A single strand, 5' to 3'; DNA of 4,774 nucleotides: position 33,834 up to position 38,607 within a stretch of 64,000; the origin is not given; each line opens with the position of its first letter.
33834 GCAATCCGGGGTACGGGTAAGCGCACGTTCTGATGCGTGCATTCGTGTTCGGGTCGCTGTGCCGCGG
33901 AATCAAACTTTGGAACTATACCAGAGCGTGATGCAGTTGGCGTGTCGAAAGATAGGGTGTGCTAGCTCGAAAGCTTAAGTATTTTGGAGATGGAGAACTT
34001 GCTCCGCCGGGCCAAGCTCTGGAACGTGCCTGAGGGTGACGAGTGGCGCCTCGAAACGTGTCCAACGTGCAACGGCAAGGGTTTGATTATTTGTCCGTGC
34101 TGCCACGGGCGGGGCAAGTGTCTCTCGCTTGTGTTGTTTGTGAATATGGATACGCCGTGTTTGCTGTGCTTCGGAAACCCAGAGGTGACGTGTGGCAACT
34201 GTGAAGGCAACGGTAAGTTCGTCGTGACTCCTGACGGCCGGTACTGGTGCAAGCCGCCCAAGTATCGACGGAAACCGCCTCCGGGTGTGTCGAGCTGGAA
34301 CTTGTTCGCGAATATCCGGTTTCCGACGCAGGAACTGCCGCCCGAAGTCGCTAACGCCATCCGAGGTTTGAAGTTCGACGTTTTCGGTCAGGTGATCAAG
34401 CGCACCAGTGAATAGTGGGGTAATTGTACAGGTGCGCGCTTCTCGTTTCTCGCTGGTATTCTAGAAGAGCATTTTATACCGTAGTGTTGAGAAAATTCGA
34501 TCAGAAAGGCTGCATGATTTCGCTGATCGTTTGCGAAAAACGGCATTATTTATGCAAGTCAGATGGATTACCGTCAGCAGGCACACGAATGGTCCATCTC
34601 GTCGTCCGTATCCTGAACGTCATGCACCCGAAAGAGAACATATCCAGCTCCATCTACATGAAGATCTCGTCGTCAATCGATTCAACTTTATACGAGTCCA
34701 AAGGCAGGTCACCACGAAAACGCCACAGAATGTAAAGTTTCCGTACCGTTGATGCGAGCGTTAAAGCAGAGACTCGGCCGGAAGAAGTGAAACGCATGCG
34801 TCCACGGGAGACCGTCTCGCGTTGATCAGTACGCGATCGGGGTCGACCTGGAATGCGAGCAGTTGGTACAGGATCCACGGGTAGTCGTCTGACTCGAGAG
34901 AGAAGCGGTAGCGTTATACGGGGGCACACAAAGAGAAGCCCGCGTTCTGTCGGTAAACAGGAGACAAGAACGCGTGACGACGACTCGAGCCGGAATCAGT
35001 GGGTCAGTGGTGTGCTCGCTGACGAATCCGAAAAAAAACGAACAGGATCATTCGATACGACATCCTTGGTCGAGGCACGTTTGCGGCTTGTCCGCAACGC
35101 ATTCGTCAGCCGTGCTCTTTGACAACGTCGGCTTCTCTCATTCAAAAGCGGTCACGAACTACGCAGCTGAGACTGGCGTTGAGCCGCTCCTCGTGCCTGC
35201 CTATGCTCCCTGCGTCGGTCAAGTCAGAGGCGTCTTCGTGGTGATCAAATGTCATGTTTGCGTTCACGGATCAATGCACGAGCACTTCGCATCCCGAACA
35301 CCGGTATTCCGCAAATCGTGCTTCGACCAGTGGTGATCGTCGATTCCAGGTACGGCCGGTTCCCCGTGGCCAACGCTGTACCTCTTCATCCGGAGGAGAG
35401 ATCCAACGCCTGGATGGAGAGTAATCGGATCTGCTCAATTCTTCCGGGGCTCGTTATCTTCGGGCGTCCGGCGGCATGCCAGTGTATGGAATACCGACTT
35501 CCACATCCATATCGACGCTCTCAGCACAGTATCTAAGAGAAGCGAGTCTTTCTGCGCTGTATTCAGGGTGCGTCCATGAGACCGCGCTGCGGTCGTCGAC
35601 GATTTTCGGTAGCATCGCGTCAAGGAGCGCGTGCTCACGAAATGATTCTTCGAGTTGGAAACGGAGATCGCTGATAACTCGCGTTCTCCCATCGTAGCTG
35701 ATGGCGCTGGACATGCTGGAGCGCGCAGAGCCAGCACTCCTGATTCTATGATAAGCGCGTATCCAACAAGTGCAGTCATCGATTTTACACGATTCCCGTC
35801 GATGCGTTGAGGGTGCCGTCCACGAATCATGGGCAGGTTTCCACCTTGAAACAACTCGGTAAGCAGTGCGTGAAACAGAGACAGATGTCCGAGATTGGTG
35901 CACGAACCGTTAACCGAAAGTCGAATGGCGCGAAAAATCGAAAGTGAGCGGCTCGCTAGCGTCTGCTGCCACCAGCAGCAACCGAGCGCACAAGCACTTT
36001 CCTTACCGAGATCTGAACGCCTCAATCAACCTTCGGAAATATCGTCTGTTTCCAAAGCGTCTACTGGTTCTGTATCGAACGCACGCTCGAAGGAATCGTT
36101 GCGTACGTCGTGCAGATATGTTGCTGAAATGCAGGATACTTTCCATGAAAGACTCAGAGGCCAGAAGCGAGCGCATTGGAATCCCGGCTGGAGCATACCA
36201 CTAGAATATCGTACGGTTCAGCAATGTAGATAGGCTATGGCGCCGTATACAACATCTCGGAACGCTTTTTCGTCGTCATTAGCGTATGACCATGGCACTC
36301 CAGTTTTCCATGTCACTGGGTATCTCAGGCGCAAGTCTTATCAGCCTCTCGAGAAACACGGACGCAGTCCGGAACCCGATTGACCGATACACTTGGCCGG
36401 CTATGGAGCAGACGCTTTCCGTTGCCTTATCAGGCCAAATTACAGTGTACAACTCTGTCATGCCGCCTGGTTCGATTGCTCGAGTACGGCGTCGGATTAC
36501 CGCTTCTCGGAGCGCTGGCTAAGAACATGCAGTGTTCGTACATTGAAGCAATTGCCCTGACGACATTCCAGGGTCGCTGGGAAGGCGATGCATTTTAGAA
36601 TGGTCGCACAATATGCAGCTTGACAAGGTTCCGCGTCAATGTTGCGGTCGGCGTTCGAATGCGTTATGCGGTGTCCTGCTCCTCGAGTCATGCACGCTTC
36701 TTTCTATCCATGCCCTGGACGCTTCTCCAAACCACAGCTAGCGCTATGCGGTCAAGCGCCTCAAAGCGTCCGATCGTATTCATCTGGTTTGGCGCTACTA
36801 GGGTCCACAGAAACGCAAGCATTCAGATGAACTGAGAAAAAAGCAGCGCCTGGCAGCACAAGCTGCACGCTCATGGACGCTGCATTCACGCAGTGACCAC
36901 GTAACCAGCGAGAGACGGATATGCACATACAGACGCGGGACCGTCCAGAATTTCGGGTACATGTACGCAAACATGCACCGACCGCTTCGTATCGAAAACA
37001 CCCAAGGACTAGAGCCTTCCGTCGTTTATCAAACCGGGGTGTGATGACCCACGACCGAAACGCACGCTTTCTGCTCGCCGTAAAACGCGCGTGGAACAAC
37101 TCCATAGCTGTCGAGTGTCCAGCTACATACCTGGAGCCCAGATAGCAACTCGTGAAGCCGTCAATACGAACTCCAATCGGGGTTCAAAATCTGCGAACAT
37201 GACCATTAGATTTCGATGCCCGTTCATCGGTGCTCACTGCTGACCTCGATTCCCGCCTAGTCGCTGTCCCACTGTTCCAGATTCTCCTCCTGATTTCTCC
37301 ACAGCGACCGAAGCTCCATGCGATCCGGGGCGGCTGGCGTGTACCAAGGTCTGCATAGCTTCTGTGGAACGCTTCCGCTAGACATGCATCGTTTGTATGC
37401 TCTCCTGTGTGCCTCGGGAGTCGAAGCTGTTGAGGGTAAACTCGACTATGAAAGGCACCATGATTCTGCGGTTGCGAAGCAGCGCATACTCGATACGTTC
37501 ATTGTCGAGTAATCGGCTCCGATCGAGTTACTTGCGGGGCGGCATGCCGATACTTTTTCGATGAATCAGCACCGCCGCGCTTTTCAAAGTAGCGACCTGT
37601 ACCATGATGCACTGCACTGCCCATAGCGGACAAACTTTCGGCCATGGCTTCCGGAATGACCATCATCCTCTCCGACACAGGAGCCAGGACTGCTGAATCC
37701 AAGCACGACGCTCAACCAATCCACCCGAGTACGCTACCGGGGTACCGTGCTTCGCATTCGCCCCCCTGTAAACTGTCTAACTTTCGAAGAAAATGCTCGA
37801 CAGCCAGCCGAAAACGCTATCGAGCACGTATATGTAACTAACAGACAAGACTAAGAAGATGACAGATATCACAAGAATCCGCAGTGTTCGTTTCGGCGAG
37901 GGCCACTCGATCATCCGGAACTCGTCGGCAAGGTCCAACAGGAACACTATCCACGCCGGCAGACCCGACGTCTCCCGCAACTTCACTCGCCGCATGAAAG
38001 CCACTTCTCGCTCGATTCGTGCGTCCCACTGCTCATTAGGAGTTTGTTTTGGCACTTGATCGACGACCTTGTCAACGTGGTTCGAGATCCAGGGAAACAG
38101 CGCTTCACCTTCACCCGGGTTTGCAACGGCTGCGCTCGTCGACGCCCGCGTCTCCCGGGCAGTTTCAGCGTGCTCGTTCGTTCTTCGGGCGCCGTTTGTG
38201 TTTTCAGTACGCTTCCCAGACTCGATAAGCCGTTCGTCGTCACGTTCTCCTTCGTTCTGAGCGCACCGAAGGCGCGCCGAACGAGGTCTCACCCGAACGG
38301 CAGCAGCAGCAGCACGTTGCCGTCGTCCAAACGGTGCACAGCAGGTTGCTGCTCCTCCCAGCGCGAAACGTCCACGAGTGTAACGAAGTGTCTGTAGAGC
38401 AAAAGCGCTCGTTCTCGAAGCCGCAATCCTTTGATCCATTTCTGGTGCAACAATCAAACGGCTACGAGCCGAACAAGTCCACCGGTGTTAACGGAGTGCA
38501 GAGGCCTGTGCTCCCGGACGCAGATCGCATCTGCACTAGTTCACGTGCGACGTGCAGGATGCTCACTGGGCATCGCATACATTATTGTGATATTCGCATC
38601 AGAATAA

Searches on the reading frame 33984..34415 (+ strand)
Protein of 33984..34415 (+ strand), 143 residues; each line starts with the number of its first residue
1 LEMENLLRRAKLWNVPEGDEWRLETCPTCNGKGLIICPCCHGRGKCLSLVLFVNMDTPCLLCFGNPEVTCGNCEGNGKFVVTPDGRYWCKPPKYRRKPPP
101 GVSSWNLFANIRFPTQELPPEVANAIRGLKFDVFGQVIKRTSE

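Call 5: search_protein_families(library=pfam, proteins=[window:33984-34415:+], max_evalue=0.1)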
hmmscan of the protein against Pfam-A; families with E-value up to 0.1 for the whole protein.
window:33984-34415:+ (143 aa): 3 families
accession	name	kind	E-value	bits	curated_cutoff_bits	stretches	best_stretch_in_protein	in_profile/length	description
PF23733.2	GRXCR1-2_C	-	0.00034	20.9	26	1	20-40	26-46/47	GRXCR1/2, C-terminal domain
PF25436.1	BSD2_CRD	-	0.0005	20.7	27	1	26-77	5-58/69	BSD2 cysteine rich domain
PF00684.25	DnaJ_CXXCXGXG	-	0.0037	17.9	32.7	1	26-77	1-65/65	DnaJ central domain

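Call 7: search_solved_structures(query=window:33984-34415:+, max_evalue=10, show_alignments=2)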
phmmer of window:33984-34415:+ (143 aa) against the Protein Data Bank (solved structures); distinct sequences matched with E-value up to 10: 6.
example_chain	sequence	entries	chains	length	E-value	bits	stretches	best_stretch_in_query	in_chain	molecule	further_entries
9ci1_1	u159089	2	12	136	0.00019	24.6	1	14-77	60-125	Bundle Sheath Defective 2 | Protein BUNDLE SHEATH DEFECTIVE 2, chloroplastic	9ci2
6ekb_A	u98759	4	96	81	0.0002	24.5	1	14-77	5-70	DnaJ/Hsp40 cysteine-rich domain superfamily protein | Protein BUNDLE SHEATH DEFECTIVE 2, chloroplastic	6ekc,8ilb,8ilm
6jzb_A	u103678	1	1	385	0.047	16.8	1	22-83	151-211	Chaperone protein DnaJ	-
1exk_A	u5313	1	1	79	0.048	16.8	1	24-45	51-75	DNAJ PROTEIN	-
3lcz_A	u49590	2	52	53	0.77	12.9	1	24-48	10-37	Inhibitor of TRAP, regulated by T-BOX (Trp) sequence RtpA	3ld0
8xku_R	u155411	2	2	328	0.96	12.5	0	24-43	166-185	Embryo defective 2737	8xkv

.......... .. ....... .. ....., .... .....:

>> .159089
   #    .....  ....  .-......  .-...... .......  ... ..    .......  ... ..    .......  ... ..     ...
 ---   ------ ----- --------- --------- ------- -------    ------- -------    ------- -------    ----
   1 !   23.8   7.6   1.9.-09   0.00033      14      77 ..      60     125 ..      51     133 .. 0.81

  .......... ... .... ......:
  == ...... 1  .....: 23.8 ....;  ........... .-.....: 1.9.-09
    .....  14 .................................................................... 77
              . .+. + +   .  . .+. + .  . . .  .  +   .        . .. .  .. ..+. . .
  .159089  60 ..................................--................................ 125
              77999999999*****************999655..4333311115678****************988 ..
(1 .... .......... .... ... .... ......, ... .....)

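Call 17: search_protein_families(library=ncbifam, proteins=[window:33990-34415:+], max_evalue=0.1)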
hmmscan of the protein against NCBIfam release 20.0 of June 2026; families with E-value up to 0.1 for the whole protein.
window:33990-34415:+ (141 aa): 2 families
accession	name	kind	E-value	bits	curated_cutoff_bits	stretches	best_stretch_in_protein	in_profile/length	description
TIGR02349.1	DnaJ_bact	equivalog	0.004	16.6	377.2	1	21-77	143-212/354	molecular chaperone DnaJ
NF058604.1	RtpA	equivalog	0.019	15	65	0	22-33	24-35/50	anti-TRAP protein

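Call 19: find_homologous_proteins(query=window:33990-34415:+, max_evalue=0.001)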
Query window:33990-34415:+ (141 aa): 1 proteins with E <= 0.001 among 5 candidates.
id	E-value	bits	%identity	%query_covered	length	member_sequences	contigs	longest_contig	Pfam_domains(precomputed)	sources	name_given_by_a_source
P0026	1.7e-96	339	100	100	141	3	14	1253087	-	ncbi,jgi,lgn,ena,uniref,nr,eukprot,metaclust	ncbi:hypothetical protein CYME_CMR442C [Cyanidioschyzon merolae strain 10D]|jgi:hypothetical protein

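Call 28: search_protein_representatives(protein=window:33990-34415:+)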
Query: 141 residues. Proteins with E-value up to 0.001 (for the whole library): 65; up to 1e-10: 4; up to 1e-30: 1. The best 65 are listed.
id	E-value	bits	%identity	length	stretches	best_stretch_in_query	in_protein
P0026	5.4e-97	338.6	100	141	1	1-141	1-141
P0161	8.7e-28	113.6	64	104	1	59-141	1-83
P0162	2.6e-12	63.3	36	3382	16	41-76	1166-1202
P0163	1.3e-11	61.0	35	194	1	14-134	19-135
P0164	3.4e-07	46.6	36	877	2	18-77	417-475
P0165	3.8e-07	46.5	47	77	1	19-76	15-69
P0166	3.9e-07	46.4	45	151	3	20-77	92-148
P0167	5.2e-07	46.0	46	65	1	21-76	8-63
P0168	5.5e-07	45.9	39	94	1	10-76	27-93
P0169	1.9e-06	44.2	37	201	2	23-77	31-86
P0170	2.7e-06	43.7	37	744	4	66-115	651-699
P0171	4.1e-06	43.1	39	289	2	19-66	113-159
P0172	5.4e-06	42.7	38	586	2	21-75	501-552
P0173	1.1e-05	41.7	44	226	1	15-82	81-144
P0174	1.3e-05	41.4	29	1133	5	17-86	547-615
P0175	1.3e-05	41.4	38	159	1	22-136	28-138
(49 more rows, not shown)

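Call 31: find_homologous_proteins(query=A2, max_evalue=0.001)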
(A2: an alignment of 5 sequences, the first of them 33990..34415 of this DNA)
Query A2 (5 sequences) (141 aa, profile of the alignment): 4 proteins with E <= 0.001 among 4480 candidates.
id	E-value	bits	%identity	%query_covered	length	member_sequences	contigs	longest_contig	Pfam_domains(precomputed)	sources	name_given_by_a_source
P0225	2.0e-76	273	53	100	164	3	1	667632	PF00684.26,PF25436.1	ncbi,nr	ncbi:hypothetical protein CCYA_CCYA07G2003 [Cyanidiococcus yangmingshanensis]|nr:hypothetical protei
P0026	2.0e-63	231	100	100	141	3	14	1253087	-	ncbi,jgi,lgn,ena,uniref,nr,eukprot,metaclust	ncbi:hypothetical protein CYME_CMR442C [Cyanidioschyzon merolae strain 10D]|jgi:hypothetical protein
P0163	3.0e-59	217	35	84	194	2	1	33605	-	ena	-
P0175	6.6e-59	216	34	82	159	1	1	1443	-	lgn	-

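Call 32: find_encoding_contigs(protein=P0163, flank=10000, max_places=3)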
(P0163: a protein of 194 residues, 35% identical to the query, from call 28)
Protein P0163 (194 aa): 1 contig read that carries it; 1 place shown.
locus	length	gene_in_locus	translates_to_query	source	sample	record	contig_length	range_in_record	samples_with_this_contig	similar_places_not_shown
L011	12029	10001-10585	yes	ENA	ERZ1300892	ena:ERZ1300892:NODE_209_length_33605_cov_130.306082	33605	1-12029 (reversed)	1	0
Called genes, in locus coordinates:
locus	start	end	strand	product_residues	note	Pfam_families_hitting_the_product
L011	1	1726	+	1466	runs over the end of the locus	PF03159:XRN_N, PF17846:XRN_M, PF18129:SH3_12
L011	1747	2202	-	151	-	PF08069:Ribosomal_S13_N, PF00312:Ribosomal_S15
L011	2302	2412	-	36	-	-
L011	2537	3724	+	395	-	PF25390:WD40_RLD, PF25384:Alsin_RLD (faint), PF13540:RCC1_2, PF00415:RCC1 (weak), PF13540:RCC1_2 (weak), PF00415:RCC1 (weak)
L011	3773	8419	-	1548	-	PF14676:FANCI_S2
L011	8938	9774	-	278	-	PF09778:Guanylate_cyc_2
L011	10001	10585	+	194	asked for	-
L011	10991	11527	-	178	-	PF00584:SecE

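Call 33: find_encoding_contigs(protein=P0175, flank=10000, max_places=3)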
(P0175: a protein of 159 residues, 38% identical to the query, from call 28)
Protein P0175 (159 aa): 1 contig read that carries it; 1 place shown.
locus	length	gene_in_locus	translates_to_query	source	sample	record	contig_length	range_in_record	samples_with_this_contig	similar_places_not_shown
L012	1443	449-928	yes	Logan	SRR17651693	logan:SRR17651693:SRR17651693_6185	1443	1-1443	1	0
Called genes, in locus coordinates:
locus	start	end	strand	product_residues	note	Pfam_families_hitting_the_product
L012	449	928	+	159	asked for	-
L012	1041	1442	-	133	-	?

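Call 58: predict_structure(alignment_id=A3)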
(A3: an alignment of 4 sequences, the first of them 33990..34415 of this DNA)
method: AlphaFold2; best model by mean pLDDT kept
length: 141 residues; sequences in the alignment: 4
mean_pLDDT: 51.2   pTM: 0.39
mean pLDDT of the five models: 51.2, 38.4, 36.7, 34.5, 33.4
residues with pLDDT >= 90: 0; 70-90: 22; 50-70: 44; < 50: 75
segments of 3 or more residues with pLDDT < 50: 36-63, 97-141
pLDDT, mean of each block of 10 residues (from residue 1): 53 59 74 54 32 35 58 75 65 52 34 41 46 41 32
secondary structure, 60 per line:
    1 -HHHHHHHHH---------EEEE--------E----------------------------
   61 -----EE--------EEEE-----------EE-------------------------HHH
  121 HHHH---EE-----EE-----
elements in order: H2-10 E20-23 E76-79 H118-124

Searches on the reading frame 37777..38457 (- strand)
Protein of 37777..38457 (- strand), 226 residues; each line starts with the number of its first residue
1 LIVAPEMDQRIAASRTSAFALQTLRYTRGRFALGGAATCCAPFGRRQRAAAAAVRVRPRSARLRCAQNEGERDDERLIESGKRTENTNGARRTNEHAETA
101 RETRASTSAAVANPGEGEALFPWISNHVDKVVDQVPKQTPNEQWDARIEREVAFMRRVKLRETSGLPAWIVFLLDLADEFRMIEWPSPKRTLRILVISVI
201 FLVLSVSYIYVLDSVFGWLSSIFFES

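Call 52: search_protein_families(library=pfam, proteins=[window:37777-38457:-], max_evalue=0.01)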
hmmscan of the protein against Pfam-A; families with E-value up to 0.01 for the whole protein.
window:37777-38457:- (226 aa): 1 family
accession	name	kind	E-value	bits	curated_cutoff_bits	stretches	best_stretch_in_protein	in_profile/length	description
PF00584.25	SecE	-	1.6e-07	31.5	22.7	1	172-224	3-55/55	SecE/Sec61-gamma subunits of protein translocation complex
